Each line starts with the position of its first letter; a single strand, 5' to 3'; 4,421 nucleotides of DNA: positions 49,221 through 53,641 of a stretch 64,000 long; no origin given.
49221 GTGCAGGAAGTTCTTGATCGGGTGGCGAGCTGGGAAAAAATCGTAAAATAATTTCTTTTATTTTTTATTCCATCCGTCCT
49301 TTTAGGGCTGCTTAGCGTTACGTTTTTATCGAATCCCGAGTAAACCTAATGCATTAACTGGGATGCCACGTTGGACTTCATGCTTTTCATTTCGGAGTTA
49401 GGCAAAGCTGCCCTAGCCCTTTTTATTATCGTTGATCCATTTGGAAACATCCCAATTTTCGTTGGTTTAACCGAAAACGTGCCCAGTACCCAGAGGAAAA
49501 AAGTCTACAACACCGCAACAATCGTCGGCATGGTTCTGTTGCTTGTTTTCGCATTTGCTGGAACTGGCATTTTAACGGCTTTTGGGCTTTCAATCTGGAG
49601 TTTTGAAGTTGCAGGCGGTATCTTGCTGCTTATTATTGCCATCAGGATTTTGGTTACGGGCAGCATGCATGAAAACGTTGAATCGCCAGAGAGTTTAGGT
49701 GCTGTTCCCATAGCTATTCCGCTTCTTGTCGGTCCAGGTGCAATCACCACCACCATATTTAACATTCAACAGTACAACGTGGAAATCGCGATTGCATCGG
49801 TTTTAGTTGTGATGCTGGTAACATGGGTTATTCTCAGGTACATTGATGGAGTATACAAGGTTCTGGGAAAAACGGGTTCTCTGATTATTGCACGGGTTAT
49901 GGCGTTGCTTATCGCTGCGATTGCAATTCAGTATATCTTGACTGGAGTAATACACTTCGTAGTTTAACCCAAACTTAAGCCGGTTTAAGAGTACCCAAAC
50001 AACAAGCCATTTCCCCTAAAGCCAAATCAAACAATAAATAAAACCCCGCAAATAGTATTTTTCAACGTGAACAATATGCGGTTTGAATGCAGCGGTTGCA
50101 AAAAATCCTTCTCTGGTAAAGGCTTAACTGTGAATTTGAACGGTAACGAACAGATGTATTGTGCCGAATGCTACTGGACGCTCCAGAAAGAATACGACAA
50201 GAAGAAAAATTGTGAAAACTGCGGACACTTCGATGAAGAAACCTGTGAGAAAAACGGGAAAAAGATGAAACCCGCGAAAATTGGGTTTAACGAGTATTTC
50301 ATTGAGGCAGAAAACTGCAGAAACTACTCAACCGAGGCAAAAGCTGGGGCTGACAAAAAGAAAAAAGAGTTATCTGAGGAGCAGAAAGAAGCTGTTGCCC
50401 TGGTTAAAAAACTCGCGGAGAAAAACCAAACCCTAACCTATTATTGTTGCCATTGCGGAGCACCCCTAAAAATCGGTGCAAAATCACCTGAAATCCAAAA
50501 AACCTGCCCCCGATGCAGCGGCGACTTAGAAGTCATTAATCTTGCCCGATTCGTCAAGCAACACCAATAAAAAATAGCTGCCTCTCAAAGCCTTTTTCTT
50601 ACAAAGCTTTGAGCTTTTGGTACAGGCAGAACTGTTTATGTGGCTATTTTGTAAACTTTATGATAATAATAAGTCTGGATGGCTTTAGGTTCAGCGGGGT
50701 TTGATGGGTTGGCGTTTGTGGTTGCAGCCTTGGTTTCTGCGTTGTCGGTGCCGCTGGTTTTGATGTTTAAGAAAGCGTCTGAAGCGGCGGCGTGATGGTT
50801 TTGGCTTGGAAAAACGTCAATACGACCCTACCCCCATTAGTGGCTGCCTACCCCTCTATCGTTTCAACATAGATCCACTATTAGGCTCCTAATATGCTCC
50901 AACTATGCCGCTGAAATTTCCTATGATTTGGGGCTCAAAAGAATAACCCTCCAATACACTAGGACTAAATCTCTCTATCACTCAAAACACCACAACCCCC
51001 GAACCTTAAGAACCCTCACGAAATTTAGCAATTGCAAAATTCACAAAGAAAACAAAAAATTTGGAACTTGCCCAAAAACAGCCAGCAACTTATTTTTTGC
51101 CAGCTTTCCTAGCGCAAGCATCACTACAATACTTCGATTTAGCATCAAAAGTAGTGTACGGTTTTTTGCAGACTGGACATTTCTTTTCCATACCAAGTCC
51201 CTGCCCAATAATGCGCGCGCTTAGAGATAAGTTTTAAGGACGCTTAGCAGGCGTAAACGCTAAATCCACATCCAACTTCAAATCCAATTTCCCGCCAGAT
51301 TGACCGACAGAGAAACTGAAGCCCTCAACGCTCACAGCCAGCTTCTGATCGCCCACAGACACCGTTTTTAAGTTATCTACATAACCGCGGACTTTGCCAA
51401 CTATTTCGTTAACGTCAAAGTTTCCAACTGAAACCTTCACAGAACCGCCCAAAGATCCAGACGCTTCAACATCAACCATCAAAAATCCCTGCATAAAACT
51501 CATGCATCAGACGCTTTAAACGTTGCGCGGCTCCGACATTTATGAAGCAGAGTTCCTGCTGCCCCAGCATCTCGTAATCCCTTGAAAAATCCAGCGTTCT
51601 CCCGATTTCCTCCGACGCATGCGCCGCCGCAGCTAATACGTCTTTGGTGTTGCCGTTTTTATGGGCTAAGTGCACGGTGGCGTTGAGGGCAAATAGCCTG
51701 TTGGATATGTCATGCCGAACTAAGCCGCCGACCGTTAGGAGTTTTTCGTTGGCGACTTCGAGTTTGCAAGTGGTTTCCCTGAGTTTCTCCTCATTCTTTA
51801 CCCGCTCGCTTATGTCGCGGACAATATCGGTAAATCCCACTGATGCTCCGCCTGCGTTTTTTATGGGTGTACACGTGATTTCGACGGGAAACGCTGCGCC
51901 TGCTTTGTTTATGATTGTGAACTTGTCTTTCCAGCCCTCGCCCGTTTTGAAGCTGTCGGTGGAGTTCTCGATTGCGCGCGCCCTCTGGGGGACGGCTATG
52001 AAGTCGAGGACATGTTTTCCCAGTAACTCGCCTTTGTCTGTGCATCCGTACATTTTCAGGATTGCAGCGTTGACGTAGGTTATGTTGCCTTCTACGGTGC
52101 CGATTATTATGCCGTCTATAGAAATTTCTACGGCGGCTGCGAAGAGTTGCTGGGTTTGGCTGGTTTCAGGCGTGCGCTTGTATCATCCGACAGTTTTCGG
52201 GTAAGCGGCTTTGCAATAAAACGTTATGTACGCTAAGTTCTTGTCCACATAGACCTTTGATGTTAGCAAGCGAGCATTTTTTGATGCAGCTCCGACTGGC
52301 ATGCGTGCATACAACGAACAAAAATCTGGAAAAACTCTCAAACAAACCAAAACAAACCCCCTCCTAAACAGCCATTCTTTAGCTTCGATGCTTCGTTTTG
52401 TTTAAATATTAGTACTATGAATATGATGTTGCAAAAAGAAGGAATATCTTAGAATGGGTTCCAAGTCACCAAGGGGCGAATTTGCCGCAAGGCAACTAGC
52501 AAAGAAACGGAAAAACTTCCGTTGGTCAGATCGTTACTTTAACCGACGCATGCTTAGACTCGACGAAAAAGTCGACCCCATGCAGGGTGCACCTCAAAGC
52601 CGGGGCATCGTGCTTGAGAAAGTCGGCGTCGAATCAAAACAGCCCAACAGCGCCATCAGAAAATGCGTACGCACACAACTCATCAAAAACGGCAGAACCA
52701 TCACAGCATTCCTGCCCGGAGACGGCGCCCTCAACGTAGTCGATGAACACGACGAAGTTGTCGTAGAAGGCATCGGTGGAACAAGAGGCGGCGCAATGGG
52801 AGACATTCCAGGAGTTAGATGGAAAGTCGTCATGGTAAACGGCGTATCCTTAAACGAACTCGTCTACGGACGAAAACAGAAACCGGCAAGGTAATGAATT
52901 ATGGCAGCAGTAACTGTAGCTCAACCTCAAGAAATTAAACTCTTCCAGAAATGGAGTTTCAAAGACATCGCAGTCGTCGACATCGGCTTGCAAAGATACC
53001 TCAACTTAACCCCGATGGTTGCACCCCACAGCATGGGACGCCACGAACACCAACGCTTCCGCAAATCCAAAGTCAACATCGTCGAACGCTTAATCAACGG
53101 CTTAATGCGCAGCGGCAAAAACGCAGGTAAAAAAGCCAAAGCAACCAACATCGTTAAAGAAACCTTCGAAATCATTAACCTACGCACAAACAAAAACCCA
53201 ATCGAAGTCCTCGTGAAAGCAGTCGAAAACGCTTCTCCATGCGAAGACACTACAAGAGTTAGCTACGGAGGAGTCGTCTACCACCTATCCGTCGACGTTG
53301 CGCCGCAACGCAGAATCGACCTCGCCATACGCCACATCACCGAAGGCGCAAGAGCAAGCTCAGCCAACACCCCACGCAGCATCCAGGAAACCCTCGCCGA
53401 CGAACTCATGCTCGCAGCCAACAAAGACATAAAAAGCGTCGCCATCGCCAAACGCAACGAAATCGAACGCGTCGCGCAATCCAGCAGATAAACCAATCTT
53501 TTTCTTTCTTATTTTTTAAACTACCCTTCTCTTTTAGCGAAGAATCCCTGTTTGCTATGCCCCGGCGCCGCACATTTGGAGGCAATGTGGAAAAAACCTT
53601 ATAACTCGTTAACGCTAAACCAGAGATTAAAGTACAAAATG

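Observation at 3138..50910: Dispersed non-coding ORB-like repeat family (6 copies) at accessory-block boundaries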

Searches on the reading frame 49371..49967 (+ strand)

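Call 60: search_protein_families(library=pfam, proteins=[window:49371-49967:+], max_evalue=0.00001)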
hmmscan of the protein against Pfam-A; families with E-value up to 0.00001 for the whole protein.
window:49371-49967:+ (198 aa): 2 families
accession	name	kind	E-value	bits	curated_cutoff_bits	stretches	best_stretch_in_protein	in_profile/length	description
PF01914.23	MarC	-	2.7e-46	158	23.9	1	9-194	3-200/203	MarC family integral membrane protein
PF03741.22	TerC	-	2.5e-06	27.8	27.8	1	26-183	14-151/178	Integral membrane protein TerC family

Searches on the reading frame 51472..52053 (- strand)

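Call 12: search_protein_families(library=pfam, proteins=[window:51472-52053:-])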
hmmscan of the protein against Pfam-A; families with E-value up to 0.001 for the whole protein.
window:51472-52053:- (193 aa): 2 families
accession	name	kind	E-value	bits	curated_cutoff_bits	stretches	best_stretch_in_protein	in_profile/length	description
PF13426.13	PAS_9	-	2.5e-11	44.2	27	1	1-83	23-103/103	PAS domain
PF08447.18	PAS_3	-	4.2e-05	24.2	25.6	1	1-73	11-84/89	PAS fold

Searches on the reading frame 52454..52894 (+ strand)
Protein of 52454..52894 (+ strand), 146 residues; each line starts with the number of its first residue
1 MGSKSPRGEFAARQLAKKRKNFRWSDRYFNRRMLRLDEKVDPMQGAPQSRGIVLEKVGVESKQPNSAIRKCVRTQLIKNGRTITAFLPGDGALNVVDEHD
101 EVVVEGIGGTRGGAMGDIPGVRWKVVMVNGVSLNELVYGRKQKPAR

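Call 61: search_protein_families(library=pfam, proteins=[window:52454-52894:+], max_evalue=0.00001)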
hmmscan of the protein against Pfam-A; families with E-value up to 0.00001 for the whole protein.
window:52454-52894:+ (146 aa): 1 family
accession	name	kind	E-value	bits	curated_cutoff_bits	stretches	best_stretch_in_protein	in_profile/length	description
PF00164.32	Ribosom_S12_S23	-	1.1e-46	157.5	22.3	1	38-145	3-109/110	Ribosomal protein S12/S23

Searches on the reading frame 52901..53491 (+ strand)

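Call 61: search_protein_families(library=pfam, proteins=[window:52901-53491:+], max_evalue=0.00001)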
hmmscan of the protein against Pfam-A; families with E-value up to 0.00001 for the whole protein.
window:52901-53491:+ (196 aa): 1 family
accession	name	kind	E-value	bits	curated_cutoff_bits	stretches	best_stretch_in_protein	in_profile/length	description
PF00177.27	Ribosomal_S7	-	3e-44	150.6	24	1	32-196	3-148/148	Ribosomal protein S7p/S5e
